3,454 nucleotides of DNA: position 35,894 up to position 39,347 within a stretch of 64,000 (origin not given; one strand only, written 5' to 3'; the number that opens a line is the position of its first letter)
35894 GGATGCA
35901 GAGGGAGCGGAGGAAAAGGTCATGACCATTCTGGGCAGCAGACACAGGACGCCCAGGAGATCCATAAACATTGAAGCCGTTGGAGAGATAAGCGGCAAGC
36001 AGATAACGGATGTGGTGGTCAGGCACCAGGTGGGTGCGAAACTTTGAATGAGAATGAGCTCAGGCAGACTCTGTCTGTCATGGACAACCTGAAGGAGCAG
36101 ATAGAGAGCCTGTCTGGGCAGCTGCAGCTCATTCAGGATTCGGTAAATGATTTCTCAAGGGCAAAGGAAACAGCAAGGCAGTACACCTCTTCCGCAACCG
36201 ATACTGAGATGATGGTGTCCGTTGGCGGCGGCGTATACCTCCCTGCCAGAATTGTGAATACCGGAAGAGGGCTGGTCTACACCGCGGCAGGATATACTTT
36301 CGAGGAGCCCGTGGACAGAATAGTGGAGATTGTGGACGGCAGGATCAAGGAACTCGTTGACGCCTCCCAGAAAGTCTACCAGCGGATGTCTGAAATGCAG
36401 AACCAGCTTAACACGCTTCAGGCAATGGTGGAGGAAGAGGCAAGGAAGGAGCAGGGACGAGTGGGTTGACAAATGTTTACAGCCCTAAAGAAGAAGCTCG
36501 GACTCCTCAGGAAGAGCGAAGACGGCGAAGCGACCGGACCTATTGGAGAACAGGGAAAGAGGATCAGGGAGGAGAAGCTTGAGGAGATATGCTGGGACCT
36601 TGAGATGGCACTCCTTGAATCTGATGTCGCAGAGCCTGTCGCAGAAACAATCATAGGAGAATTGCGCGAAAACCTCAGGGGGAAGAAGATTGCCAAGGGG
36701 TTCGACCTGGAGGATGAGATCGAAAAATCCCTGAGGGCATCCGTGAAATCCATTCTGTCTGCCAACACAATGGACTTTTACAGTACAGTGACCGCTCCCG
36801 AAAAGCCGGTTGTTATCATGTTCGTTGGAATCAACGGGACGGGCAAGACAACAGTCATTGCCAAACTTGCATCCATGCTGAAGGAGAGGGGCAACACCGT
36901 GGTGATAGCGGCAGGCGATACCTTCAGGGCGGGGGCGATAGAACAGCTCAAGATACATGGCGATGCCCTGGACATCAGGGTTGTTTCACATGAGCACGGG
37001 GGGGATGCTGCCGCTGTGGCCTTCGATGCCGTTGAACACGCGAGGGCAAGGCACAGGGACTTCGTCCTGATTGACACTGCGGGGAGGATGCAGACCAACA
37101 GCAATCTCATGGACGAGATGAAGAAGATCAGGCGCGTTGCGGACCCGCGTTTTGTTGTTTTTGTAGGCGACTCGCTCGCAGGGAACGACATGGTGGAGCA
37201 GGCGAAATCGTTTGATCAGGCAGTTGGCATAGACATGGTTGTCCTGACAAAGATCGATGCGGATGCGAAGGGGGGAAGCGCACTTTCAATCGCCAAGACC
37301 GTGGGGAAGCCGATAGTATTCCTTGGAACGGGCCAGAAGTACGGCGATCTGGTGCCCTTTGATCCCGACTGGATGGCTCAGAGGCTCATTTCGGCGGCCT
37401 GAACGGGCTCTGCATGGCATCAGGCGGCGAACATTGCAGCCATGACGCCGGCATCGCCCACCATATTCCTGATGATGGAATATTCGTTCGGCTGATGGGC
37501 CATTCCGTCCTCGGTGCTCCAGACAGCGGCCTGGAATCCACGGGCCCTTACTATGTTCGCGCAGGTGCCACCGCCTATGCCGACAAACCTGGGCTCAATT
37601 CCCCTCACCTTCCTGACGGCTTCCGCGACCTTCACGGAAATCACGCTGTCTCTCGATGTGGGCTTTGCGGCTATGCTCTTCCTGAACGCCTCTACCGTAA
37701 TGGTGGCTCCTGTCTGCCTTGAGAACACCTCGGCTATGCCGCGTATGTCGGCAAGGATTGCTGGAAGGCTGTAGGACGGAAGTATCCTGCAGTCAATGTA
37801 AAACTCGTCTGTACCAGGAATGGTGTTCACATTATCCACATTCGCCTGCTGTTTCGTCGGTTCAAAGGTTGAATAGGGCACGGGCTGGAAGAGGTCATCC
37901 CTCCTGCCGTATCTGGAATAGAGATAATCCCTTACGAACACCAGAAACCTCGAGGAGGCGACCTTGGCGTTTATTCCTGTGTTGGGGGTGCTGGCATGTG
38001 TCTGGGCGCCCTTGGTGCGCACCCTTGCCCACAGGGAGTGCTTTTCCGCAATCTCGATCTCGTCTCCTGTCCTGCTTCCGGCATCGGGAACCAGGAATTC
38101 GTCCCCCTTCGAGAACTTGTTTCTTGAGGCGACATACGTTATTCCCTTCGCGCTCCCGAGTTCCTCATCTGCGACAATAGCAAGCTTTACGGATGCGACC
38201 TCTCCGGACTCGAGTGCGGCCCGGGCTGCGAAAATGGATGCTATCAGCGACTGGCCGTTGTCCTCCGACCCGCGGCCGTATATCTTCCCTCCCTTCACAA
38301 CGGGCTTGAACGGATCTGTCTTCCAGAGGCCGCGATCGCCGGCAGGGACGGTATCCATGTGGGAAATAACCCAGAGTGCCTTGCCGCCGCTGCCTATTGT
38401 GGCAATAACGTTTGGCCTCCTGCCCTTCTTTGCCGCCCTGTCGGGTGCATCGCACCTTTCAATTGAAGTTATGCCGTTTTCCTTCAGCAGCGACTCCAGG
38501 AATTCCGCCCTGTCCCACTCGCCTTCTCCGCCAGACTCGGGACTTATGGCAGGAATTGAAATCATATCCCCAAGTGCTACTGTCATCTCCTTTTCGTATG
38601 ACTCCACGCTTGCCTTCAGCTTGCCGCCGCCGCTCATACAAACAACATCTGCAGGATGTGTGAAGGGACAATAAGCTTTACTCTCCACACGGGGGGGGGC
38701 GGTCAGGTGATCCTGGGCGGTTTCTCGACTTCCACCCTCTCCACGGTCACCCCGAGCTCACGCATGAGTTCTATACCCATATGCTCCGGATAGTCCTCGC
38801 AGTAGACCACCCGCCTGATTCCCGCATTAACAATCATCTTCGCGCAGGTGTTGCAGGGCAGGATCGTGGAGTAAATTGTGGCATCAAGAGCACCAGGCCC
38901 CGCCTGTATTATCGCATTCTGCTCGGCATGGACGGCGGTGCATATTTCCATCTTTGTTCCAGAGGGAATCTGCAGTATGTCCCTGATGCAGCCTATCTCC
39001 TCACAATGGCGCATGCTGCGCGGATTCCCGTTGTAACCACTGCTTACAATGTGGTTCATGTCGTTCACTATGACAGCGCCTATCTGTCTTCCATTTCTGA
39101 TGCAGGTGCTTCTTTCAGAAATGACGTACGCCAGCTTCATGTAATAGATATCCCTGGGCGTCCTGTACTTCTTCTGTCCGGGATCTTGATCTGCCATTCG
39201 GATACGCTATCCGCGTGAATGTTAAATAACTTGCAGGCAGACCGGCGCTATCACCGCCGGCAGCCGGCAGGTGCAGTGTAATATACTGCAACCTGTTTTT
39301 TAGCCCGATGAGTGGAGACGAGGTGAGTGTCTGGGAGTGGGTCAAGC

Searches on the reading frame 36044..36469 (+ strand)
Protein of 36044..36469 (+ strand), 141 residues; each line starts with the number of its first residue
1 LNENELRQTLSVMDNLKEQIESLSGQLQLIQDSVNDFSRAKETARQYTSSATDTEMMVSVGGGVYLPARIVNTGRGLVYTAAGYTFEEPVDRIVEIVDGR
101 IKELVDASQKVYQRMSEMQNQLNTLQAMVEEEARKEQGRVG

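Call 48: search_protein_families(library=pfam, max_evalue=0.00001, proteins=[window:36044-36469:+])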
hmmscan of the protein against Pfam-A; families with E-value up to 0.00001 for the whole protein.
window:36044-36469:+ (141 aa): 1 family
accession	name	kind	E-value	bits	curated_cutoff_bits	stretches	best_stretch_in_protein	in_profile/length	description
PF02996.22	Prefoldin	-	2.2e-17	63.5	23.2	1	16-133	1-118/120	Prefoldin subunit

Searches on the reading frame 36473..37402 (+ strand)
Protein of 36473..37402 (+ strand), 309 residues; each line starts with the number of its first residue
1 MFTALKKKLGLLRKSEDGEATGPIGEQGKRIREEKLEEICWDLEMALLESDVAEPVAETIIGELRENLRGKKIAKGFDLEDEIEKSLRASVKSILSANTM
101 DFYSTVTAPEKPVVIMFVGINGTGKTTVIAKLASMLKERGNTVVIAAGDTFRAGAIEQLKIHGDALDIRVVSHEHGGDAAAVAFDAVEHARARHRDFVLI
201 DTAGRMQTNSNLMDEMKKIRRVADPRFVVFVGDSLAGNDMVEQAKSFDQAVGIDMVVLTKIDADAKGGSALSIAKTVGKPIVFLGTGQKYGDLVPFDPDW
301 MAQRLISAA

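Call 48: search_protein_families(library=pfam, max_evalue=0.00001, proteins=[window:36473-37402:+])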
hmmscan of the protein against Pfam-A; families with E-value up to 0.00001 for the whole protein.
window:36473-37402:+ (309 aa): 5 families
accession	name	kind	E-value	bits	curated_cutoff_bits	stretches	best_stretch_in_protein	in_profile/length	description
PF00448.28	SRP54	-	6e-75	251.6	22.7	1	112-306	1-195/196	SRP54-type protein, GTPase domain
PF02881.24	SRP54_N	-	7.1e-11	42.6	22.4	1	28-82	15-70/75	SRP54-type protein, helical bundle domain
PF13604.12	AAA_30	-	5.2e-09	36.6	27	1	113-249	19-139/191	AAA domain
PF13207.12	AAA_17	-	4.6e-08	33.9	27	1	118-232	1-109/136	AAA domain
PF06414.18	Zeta_toxin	-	1.5e-06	28.2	22.3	1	107-218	11-119/199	Zeta toxin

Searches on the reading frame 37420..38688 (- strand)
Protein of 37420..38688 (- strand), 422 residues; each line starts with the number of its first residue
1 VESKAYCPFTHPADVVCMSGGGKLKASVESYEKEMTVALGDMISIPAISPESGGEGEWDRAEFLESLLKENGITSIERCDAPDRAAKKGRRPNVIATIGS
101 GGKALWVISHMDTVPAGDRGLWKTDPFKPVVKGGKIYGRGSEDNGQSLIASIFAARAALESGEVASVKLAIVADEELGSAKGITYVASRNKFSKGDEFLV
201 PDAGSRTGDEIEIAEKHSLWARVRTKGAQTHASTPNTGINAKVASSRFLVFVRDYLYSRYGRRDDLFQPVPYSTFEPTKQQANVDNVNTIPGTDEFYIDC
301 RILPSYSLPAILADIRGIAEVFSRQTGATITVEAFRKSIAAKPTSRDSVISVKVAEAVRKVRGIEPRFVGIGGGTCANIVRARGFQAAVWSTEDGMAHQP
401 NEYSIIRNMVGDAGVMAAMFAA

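Call 49: search_protein_families(library=pfam, max_evalue=0.00001, proteins=[window:37420-38688:-])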
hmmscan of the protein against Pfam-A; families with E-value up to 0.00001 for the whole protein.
window:37420-38688:- (422 aa): 2 families
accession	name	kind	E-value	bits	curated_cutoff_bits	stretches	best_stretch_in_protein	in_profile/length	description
PF01546.33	Peptidase_M20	-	7.2e-25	88.5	24.6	1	108-419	3-203/206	Peptidase family M20/M25/M40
PF07687.19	M20_dimer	-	8.9e-15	55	21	1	213-320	1-100/107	Peptidase dimerisation domain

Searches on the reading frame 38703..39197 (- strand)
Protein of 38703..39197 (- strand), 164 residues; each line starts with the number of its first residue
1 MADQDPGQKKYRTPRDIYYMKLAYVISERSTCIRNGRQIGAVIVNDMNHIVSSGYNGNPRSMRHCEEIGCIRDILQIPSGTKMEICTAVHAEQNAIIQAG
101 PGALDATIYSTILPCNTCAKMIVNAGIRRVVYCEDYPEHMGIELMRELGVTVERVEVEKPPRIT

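Call 49: search_protein_families(library=pfam, max_evalue=0.00001, proteins=[window:38703-39197:-])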
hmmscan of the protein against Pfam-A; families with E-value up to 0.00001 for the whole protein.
window:38703-39197:- (164 aa): 2 families
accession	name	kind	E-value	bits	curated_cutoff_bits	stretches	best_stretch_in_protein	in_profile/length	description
PF00383.29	dCMP_cyt_deam_1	-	2.9e-22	78.9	25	1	16-133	4-101/102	Cytidine and deoxycytidylate deaminase zinc-binding region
PF14437.12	MafB19-deam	-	2.9e-14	53.6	27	1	18-139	6-106/142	MafB19-like deaminase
